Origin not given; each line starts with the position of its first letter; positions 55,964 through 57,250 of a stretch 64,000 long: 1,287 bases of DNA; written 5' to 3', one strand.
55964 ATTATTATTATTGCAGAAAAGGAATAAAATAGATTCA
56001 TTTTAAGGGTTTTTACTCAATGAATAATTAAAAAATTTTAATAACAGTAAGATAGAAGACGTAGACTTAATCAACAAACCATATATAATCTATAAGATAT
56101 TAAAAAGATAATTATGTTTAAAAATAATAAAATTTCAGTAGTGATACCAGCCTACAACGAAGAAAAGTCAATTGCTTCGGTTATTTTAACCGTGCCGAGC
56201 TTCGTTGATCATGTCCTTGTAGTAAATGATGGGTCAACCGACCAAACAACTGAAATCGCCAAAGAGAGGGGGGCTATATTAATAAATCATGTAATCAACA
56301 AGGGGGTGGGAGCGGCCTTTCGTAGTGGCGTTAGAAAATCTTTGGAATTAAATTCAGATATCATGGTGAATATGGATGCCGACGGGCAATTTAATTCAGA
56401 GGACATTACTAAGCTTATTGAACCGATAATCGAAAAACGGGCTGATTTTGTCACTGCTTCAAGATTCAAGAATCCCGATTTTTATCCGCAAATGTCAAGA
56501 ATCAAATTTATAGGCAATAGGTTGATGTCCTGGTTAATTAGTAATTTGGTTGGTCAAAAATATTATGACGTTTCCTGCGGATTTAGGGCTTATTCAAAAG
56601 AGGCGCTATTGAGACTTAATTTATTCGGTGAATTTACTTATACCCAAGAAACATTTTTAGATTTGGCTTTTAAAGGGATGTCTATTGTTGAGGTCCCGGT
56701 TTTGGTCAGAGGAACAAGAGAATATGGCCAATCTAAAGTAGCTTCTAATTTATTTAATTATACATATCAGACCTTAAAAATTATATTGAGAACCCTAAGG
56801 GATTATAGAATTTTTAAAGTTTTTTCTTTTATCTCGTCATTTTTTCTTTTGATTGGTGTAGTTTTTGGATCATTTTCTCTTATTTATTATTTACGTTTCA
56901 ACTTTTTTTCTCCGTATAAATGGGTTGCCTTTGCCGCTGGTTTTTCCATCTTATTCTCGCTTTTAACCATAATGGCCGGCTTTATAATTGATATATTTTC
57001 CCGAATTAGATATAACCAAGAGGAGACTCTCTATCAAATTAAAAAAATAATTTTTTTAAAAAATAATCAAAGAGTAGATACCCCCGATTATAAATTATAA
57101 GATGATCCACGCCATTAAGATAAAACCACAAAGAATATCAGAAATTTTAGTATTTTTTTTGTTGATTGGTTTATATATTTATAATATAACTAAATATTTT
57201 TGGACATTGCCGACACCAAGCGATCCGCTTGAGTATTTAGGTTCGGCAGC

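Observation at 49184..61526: Arn-like lipid-carrier amino-sugar module: GT2, ArnD-like deacylase and GT-C transferase, with duplicated parts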

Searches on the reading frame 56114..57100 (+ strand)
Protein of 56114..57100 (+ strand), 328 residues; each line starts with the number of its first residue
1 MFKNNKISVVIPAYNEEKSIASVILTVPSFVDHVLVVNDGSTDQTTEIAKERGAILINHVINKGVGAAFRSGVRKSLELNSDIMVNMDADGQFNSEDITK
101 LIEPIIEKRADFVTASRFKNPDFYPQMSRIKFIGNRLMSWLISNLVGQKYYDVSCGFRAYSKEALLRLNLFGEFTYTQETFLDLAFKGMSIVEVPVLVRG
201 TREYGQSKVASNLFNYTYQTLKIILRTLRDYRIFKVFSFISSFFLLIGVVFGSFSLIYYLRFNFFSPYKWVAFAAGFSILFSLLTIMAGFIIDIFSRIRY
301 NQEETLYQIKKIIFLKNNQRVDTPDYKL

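Call 4: search_protein_families(library=pfam, proteins=[window:56114-57100:+], max_evalue=0.01)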
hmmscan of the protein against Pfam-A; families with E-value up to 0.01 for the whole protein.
window:56114-57100:+ (328 aa): 3 families
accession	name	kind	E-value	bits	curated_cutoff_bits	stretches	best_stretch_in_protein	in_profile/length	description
PF00535.33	Glycos_transf_2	-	7e-26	91.6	23.3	1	8-165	1-164/168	Glycosyl transferase family 2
PF10111.15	Glyco_tranf_2_2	-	0.0023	17.9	27.3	1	8-102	1-103/276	Glycosyltransferase like family 2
PF13704.12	Glyco_tranf_2_4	-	0.003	18.4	27.5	1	15-90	2-81/98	Glycosyl transferase family 2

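Call 7: search_protein_families(library=ncbifam, proteins=[window:56114-57100:+], max_evalue=0.01)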
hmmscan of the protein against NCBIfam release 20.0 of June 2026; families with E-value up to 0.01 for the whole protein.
window:56114-57100:+ (328 aa): 18 families
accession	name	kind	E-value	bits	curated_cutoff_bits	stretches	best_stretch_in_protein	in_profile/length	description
TIGR04182.1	glyco_TIGR04182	equivalog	3.3e-35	121.9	325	1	7-302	2-289/293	S-layer glycoprotein N-glycosyltransferase AglJ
NF058614.1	PPMAGASynPpgS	equivalog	1.2e-27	96.8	370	1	8-211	3-208/226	polyprenyl-phospho-N-acetylgalactosaminyl synthase PpgS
NF041391.1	DPhHxTase_Halo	equivalog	7.5e-21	74.1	375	1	13-197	3-182/213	dolichyl-phosphate hexose transferase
NF007986.1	PRK10714.1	equivalog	8.7e-18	64.4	529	1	5-289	6-280/316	undecaprenyl-phosphate 4-deoxy-4-formamido-L-arabinose transferase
NF010496.0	PRK13915.1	equivalog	9.2e-15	54.5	262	1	4-113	30-151/307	glucosyl-3-phosphoglycerate synthase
TIGR04283.1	glyco_like_mftF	equivalog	9.7e-10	38.4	182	1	7-119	1-112/221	TIGR04283 family arsenosugar biosynthesis glycosyltransferase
TIGR03937.1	PgaC_IcaA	equivalog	3.4e-09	36.2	422.3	1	4-108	44-153/407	poly-beta-1,6-N-acetyl-D-glucosamine synthase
NF041865.1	EpsU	equivalog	1.4e-07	30.8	700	1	5-158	39-197/394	exopolysaccharide biosynthesis GT2 family glycosyltransferase EpsU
NF007482.0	PRK10073.1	equivalog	2.2e-06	26.9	423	1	3-107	4-112/334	glycosyltransferase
NF047683.1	TeichurnBiosyTuaG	equivalog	6.8e-05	22.6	400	1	4-112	5-118/252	teichuronic acid biosynthesis protein TuaG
TIGR01556.1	rhamnosyltran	subfamily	8.3e-05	21.9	200.55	1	20-105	10-98/281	rhamnosyltransferase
TIGR03965.1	mycofact_glyco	equivalog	0.00017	20.6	280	1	5-76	74-153/467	mycofactocin biosynthesis glycosyltransferase MftF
NF041875.1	EPS_EpsD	equivalog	0.0003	20.3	370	1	7-94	1-93/325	exopolysaccharide biosynthesis glycosyltransferase EpsD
TIGR03202.1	pucB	equivalog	0.00069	19.4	235.05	1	11-119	21-136/192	xanthine dehydrogenase accessory protein PucB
TIGR03469.1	HpnB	hypoth_equivalog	0.0016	17.6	379.25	1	6-110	45-165/386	hopene-associated glycosyltransferase HpnB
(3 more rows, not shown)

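Call 17: search_solved_structures(query=window:56114-57100:+, max_evalue=0.001)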
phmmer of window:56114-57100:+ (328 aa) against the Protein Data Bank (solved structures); distinct sequences matched with E-value up to 0.001: 13.
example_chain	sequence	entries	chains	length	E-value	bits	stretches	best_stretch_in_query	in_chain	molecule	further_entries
9hwj_A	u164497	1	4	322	3.4e-13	52.8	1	5-287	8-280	Undecaprenyl-phosphate 4-deoxy-4-formamido-L-arabinose transferase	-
9bhc_C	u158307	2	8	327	2.2e-12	50.1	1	5-286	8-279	Undecaprenyl-phosphate 4-deoxy-4-formamido-L-arabinose transferase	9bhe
8vxh_A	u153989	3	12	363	3.2e-12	49.6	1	5-285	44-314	Undecaprenyl-phosphate 4-deoxy-4-formamido-L-arabinose transferase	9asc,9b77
5mlz_A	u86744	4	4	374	1.7e-11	47.2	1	2-226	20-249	Dolichol monophosphate mannose synthase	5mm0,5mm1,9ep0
6p61_A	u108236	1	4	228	3.8e-07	32.9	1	4-107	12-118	Glycosyltransferase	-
2z87_A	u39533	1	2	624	1.5e-05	27.7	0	7-75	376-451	Chondroitin synthase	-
2z86_A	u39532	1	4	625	1.5e-05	27.7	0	7-75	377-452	Chondroitin synthase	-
7pdo_A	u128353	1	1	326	0.00017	24.2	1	6-106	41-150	Glucosyl-3-phosphoglycerate synthase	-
7p5l_A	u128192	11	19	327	0.00017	24.2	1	6-106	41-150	Glucosyl-3-phosphoglycerate synthase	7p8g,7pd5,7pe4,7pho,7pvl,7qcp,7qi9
22ao_A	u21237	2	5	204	0.00033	23.3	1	7-109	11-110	GmaR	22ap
4y6n_A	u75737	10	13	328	0.00083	22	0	6-59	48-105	Glucosyl-3-phosphoglycerate synthase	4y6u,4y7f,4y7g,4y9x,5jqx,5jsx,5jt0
3e25_A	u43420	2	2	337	0.00088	21.9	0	6-59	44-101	Putative uncharacterized protein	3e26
4ddz_A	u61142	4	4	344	0.00091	21.8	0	6-59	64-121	GLUCOSYL-3-PHOSPHOGLYCERATE SYNTHASE (GpgS) | Glucosyl-3-phosphoglycerate synthase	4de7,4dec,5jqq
